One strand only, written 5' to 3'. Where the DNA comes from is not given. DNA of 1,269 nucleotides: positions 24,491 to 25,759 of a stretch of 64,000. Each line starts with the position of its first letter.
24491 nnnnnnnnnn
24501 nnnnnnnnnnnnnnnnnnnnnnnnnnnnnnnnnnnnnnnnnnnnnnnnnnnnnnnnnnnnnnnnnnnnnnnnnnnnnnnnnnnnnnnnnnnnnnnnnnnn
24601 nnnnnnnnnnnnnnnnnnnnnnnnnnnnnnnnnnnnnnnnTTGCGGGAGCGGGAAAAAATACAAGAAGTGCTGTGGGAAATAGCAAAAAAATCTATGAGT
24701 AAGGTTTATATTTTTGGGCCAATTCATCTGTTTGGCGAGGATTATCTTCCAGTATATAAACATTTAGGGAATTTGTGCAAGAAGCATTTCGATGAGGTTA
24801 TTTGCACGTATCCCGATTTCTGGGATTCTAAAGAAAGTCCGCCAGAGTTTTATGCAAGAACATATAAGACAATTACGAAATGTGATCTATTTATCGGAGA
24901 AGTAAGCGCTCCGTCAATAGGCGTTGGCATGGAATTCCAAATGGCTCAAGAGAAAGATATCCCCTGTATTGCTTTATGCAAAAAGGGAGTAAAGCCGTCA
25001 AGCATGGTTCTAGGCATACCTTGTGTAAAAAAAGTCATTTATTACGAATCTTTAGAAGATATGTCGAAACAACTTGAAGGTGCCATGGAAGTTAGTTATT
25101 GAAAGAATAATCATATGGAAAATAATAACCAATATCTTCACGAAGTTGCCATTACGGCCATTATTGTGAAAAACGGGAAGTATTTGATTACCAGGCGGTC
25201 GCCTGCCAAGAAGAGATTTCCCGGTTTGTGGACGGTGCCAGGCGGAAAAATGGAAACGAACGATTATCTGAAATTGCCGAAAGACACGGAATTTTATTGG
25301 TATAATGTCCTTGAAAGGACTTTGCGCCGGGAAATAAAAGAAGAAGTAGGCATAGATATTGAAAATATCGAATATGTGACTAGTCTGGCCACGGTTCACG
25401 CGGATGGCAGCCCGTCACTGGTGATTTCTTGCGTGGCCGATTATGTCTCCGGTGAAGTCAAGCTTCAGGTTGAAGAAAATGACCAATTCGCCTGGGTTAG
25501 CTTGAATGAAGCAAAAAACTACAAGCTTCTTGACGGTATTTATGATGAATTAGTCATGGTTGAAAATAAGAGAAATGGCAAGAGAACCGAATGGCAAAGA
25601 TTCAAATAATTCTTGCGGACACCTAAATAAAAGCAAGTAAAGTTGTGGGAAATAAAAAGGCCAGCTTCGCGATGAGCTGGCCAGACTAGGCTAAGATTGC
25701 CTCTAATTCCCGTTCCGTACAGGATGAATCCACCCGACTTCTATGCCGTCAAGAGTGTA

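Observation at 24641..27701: Nucleotide-metabolism island: two NDT-fold proteins, two NUDIX hydrolases and a P-loop kinase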

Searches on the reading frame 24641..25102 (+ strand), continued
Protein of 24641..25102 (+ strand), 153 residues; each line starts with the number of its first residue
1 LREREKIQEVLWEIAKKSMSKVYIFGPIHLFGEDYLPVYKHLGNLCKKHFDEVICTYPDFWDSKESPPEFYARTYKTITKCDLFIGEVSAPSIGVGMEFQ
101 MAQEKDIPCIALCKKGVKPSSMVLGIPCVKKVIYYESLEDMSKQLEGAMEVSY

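Call 87: search_protein_representatives(alignment_id=A2)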
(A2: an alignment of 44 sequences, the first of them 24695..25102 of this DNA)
Query: 44 sequences, 136 profile positions. Proteins with E-value up to 0.001 (for the whole library): 1620; up to 1e-10: 113; up to 1e-30: 6. The best 150 are listed.
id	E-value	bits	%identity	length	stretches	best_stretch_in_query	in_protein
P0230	4.1e-60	217.8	-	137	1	1-132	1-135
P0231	2.2e-53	196.0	-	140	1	1-133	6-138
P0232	7.6e-45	168.3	-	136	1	1-133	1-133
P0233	2.3e-39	150.6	-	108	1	1-80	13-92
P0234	2.4e-35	137.6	-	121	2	4-66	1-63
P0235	8.9e-31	122.8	-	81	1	1-81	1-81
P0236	1.2e-21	93.2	-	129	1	2-77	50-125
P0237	1.3e-19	86.6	-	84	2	73-134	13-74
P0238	2.1e-19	86.0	-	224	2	2-129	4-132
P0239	1.8e-17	79.7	-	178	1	41-135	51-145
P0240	2.9e-17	79.0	-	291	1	2-132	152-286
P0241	6.0e-17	78.0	-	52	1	65-115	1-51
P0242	1.0e-16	77.3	-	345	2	22-131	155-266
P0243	1.1e-16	77.2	-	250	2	50-125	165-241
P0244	2.0e-16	76.3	-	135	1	19-135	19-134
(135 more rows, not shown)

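Call 90: search_protein_families(library=pfam, alignment_id=A6, max_evalue=0.001)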
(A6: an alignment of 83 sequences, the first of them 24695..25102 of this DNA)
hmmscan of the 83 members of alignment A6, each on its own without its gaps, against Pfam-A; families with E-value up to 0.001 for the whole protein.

A. member 1, window:24695-25102:+ (135 aa): 0 families

B. families by the number of members that match (of 83 scanned): 3 families
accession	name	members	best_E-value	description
PF05014.21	Nuc_deoxyrib_tr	68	3.1e-15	Nucleoside 2-deoxyribosyltransferase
PF14359.12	DUF4406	5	1.4e-05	Domain of unknown function (DUF4406)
PF15891.11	Nuc_deoxyri_tr2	4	3.3e-07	Nucleoside 2-deoxyribosyltransferase like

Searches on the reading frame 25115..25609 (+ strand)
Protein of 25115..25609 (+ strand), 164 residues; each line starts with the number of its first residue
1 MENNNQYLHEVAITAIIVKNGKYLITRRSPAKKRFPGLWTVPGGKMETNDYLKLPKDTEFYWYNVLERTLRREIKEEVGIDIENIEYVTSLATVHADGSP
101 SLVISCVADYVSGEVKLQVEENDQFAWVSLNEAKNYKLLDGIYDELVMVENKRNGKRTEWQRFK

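Call 3: search_protein_families(library=pfam, proteins=[window:25115-25609:+], max_evalue=0.1)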
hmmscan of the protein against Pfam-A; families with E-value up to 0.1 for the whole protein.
window:25115-25609:+ (164 aa): 3 families
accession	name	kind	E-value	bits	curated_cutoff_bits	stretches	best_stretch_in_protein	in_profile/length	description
PF00293.34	NUDIX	-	2.1e-16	60.6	21.1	1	11-136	4-120/134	NUDIX domain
PF14815.12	NUDIX_4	-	6.8e-07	29.5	35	1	15-138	3-103/113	NUDIX domain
PF05322.16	NinE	-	0.017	15.4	25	1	12-34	7-29/58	NINE Protein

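Call 4: search_protein_families(library=ncbifam, proteins=[window:25115-25609:+], max_evalue=0.1)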
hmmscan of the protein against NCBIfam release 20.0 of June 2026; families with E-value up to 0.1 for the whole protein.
window:25115-25609:+ (164 aa): 14 families
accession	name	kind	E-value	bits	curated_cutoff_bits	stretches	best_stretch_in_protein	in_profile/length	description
NF006530.0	PRK08999.1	equivalog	1.2e-14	54.1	245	1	10-140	7-119/315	Nudix family hydrolase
NF007834.0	PRK10546.1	equivalog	3.1e-12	46.5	156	1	13-138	7-114/135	pyrimidine (deoxy)nucleoside triphosphate diphosphatase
NF001299.0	PRK00241.1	equivalog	1.6e-09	37.6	158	1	66-133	174-238/263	NAD(+) diphosphatase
NF012016.0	PRK15472.1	equivalog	7.7e-09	35.4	95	1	13-138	7-127/141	nucleoside triphosphatase NudI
TIGR00586.1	mutt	equivalog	1.8e-08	34.4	97.9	2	10-48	6-43/129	8-oxo-dGTP diphosphatase MutT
NF008044.0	PRK10776.1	equivalog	1.1e-07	31.8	148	1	10-110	5-90/130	8-oxo-dGTP diphosphatase MutT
NF002995.0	PRK03759.1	equivalog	1.3e-05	24.9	127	1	14-40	40-66/185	isopentenyl-diphosphate Delta-isomerase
TIGR02150.1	IPP_isom_1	equivalog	1.6e-05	24.8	105.8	1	5-135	23-142/159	isopentenyl-diphosphate delta-isomerase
NF007980.0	PRK10707.1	equivalog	7e-05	22.5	134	1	10-122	33-130/192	CoA pyrophosphatase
NF041652.1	Nud_hyd_Dein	equivalog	0.0013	18.9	200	1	17-115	21-107/152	Nudix hydrolase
NF041653.1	Nud_hyd_Meth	equivalog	0.0032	17.3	300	1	7-134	25-139/170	Nudix hydrolase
NF003787.0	PRK05379.1-4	equivalog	0.0052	15.8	449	1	11-53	209-249/346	bifunctional nicotinamide-nucleotide adenylyltransferase/Nudix hydroxylase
NF006961.0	PRK09438.1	equivalog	0.0089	15.5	103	0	67-85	48-66/151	dihydroneopterin triphosphate diphosphatase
NF003788.0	PRK05379.1-5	equivalog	0.088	12.1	354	0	11-52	214-253/351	bifunctional nicotinamide-nucleotide adenylyltransferase/Nudix hydroxylase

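Call 5: search_protein_families(library=phrogs, proteins=[window:25115-25609:+], max_evalue=0.01)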
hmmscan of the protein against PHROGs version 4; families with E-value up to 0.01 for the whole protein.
window:25115-25609:+ (164 aa): 6 families
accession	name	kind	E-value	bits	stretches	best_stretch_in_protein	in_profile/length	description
phrog_1198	-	other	1.2e-14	55.7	1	7-139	35-155/253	MutT/NUDIX hydrolase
phrog_15528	-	head and packaging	1e-05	25.2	1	13-132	524-622/794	portal protein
phrog_8902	-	unknown function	3.2e-05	24.5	1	12-88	79-160/238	-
phrog_19657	-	other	0.0023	18.9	0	35-91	57-99/176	nudix hydrolase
phrog_1185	-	other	0.004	17.6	0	71-136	199-276/301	nudix hydrolase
phrog_32968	-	unknown function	0.0088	17.1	0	12-34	7-29/51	-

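Call 6: search_protein_families(library=padloc, proteins=[window:25115-25609:+], max_evalue=0.01)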
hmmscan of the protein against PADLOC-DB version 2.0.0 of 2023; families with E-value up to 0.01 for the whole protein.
window:25115-25609:+ (164 aa): 1 family
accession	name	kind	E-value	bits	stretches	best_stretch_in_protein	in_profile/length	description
PDLC04899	PDC-S07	-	3.3e-18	63.6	2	67-139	49-118/135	-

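Call 50: search_solved_structures(query=window:25115-25609:+, max_evalue=0.001)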
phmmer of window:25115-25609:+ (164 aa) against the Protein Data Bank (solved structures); distinct sequences matched with E-value up to 0.001: 9.
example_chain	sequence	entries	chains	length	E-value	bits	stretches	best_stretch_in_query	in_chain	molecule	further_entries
2rrk_A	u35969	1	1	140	3.8e-06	30.2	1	12-139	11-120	CTP pyrophosphohydrolase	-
3grn_A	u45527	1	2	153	9.4e-06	28.9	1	13-146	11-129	MutT related protein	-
6dt3_A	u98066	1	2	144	9.9e-06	28.8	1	12-138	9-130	Nucleoside triphosphatase NudI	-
4dyw_A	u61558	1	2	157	8.2e-05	25.8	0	11-132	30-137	MutT/NUDIX family protein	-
3r03_A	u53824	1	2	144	0.00023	24.4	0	12-50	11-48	NUDIX hydrolase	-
3ees_A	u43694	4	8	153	0.00023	24.4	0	13-135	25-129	Probable pyrophosphohydrolase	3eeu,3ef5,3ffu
3id9_A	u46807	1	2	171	0.00067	22.9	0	8-124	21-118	MutT/NUDIX family protein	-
3hhj_A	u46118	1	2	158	0.00076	22.7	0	12-83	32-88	Mutator mutT protein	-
3oga_A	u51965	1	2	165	0.00086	22.5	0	10-137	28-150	Nucleoside triphosphatase nudI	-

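Call 52: find_related_loci(query=window:25115-25609:+, collection=metagenome_contigs, flank=5000)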
Query window:25115-25609:+ (164 aa) in metagenome_contigs; peptide patterns used: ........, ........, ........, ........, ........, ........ (x = any residue, [..] = any of these).
209 stretches matched a pattern; 151 encode a relative of the query (tblastn E <= 1e-3); the best 80 are kept; 80 distinct loci.
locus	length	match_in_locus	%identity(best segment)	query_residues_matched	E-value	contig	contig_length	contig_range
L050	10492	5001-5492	91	1-164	3e-103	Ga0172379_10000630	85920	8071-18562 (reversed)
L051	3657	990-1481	92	1-164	9e-104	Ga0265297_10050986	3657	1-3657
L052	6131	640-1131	90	1-164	3e-101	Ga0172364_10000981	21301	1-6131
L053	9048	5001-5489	91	1-163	3e-101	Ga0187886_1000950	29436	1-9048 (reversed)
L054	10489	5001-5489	91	1-163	2e-100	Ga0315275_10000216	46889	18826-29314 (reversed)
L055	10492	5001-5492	88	1-164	5e-100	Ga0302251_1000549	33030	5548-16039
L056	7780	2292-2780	90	1-163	4e-100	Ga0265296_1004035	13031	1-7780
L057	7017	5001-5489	89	1-163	1e-99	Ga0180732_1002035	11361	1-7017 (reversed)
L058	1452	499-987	87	1-163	2e-105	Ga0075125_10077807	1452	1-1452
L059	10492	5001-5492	87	1-164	3e-98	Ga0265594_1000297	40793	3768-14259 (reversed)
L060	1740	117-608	85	1-164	2e-103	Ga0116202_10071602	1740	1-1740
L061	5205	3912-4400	86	1-163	2e-97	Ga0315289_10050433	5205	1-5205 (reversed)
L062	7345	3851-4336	87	3-164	9e-97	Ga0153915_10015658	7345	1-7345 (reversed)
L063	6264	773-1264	84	1-164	1e-96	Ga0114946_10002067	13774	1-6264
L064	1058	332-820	88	1-163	7e-105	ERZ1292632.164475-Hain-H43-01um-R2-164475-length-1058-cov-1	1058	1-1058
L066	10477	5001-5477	87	4-162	5e-96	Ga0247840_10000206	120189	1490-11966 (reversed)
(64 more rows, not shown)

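Call 64: search_protein_families(library=pfam, proteins=[L054:4543-4950:+, L050:4384-4962:+, L050:5841-6359:+, L050:6390-6878:+, L050:6868-7272:+, L050:7446-7859:+, L066:5437-6114:+, L066:6119-6607:+, L066:4417-4974:+], max_evalue=0.001)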
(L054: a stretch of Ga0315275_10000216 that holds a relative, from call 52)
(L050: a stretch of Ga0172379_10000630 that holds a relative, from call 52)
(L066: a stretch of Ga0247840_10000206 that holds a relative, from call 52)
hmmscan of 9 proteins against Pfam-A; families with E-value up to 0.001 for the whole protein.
L054:4543-4950:+ (135 aa): 1 family
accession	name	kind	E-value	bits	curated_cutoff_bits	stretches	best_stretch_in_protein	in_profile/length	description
PF13020.12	NOV_C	-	2.3e-09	37.6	22.1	1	13-95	3-86/91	Protein NO VEIN, C-terminal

L050:4384-4962:+ (192 aa): 8 families
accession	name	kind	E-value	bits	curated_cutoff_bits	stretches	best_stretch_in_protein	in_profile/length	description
PF13207.12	AAA_17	-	1.6e-06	28.9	27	1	22-136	1-123/136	AAA domain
PF13671.12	AAA_33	-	2.1e-06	28.5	27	1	19-136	2-119/143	AAA domain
PF13238.12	AAA_18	-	9e-06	26.6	29.4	1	20-135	2-111/128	AAA domain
PF20720.3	nSTAND3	-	3.1e-05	24.2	27.2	1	8-40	9-41/155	Novel STAND NTPase 3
PF00005.33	ABC_tran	-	0.00017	22.7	25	1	8-60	3-52/137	ABC transporter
PF13401.12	AAA_22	-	0.0003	21.6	27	0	14-40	3-29/130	AAA domain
PF13173.12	AAA_14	-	0.00037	21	27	1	16-94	2-69/129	AAA domain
PF06414.18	Zeta_toxin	-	0.00038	20.4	22.3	1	10-51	10-55/199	Zeta toxin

L050:5841-6359:+ (172 aa): 2 families
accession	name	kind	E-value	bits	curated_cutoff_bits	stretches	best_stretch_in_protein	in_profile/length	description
PF00383.29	dCMP_cyt_deam_1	-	2.6e-12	47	25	1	24-148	5-100/102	Cytidine and deoxycytidylate deaminase zinc-binding region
PF14437.12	MafB19-deam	-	2.6e-10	40.8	27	1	25-148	5-99/142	MafB19-like deaminase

L050:6390-6878:+ (162 aa): 5 families
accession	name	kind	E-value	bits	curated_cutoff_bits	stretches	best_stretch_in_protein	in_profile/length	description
PF13302.13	Acetyltransf_3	-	2.4e-16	61.1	25.4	1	2-135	2-138/138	Acetyltransferase (GNAT) domain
PF00583.31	Acetyltransf_1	-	1.6e-15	57.8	20.7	1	41-134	18-116/116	Acetyltransferase (GNAT) family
PF13508.13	Acetyltransf_7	-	2e-06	28.5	27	1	55-135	5-83/84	Acetyltransferase (GNAT) domain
PF13673.13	Acetyltransf_10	-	3.5e-05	24.2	23.6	1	39-138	17-111/128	Acetyltransferase (GNAT) domain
PF13523.12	Acetyltransf_8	-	0.00013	22.1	27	1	81-136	83-139/145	Acetyltransferase (GNAT) domain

L050:6868-7272:+ (134 aa): 1 family
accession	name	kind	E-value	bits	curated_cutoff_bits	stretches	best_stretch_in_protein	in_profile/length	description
PF00903.31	Glyoxalase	-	1.8e-11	44.9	20.6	1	7-119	2-121/121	Glyoxalase/Bleomycin resistance protein/Dioxygenase superfamily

L050:7446-7859:+ (137 aa): 0 families

L066:5437-6114:+ (225 aa): 2 families
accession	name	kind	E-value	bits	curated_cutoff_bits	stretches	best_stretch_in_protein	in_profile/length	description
PF00702.32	Hydrolase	-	6.7e-11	43.4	26.4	1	25-197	2-182/191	haloacid dehalogenase-like hydrolase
PF13419.12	HAD_2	-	1.9e-09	38.4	23.8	1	27-199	1-165/178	Haloacid dehalogenase-like hydrolase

L066:6119-6607:+ (162 aa): 2 families
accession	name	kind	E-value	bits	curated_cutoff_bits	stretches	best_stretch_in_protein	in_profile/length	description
PF00383.29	dCMP_cyt_deam_1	-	9.3e-09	35.5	25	1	12-134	4-97/102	Cytidine and deoxycytidylate deaminase zinc-binding region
PF14437.12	MafB19-deam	-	1.9e-05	25.1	27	1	14-102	5-76/142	MafB19-like deaminase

L066:4417-4974:+ (185 aa): 4 families
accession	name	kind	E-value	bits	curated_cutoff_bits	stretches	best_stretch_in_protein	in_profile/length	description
PF13238.12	AAA_18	-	3.9e-06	27.8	29.4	1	25-140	2-111/128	AAA domain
PF06414.18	Zeta_toxin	-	0.00035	20.5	22.3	1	17-55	12-54/199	Zeta toxin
PF13671.12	AAA_33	-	0.00039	21.2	27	1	23-99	1-76/143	AAA domain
PF20720.3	nSTAND3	-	0.00058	20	27.2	0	20-41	16-37/155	Novel STAND NTPase 3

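Call 86: search_protein_families(library=ncbifam, proteins=[L050:5841-6359:+], max_evalue=0.001)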
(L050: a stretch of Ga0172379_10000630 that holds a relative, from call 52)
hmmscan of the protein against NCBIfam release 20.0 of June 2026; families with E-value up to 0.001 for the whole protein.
L050:5841-6359:+ (172 aa): 2 families
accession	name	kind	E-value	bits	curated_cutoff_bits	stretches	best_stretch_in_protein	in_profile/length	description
NF041025.1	antiphage_deaminase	equivalog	2.9e-06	26.4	400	0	89-146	338-383/437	anti-phage dCTP deaminase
TIGR02571.1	ComEB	equivalog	2.7e-05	24.2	219.45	1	26-145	9-111/151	ComE operon protein 2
